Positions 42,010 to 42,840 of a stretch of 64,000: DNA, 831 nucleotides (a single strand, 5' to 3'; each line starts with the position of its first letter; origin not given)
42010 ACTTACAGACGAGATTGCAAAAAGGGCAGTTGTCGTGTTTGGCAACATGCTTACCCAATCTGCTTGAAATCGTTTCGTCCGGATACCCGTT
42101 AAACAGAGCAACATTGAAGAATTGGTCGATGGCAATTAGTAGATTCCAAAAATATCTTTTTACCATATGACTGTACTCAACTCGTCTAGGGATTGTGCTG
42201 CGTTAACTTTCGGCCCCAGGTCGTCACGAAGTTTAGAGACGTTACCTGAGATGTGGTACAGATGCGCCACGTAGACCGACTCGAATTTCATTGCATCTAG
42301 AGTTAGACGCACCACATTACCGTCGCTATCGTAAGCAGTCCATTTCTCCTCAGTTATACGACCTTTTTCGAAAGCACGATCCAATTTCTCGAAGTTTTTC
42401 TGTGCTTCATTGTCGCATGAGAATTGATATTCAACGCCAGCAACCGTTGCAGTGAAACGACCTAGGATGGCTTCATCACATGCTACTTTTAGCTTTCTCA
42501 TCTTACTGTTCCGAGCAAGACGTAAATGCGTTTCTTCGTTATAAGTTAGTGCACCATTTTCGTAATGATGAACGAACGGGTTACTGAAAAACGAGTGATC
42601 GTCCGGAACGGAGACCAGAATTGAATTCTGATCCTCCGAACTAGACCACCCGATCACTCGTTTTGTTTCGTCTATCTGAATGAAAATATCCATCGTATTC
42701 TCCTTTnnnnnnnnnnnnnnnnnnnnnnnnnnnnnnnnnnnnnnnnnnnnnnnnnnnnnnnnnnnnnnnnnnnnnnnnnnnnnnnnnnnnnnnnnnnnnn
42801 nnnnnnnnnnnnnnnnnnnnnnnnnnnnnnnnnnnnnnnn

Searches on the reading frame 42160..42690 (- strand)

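Call 66: search_protein_families(library=phrogs, proteins=[window:42160-42690:-], max_evalue=0.0001)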
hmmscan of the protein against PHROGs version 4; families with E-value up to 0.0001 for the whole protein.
window:42160-42690:- (176 aa): 1 family
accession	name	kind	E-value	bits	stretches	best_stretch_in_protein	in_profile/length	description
phrog_1348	-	tail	1.2e-14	55.6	1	50-176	53-175/224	tail fiber protein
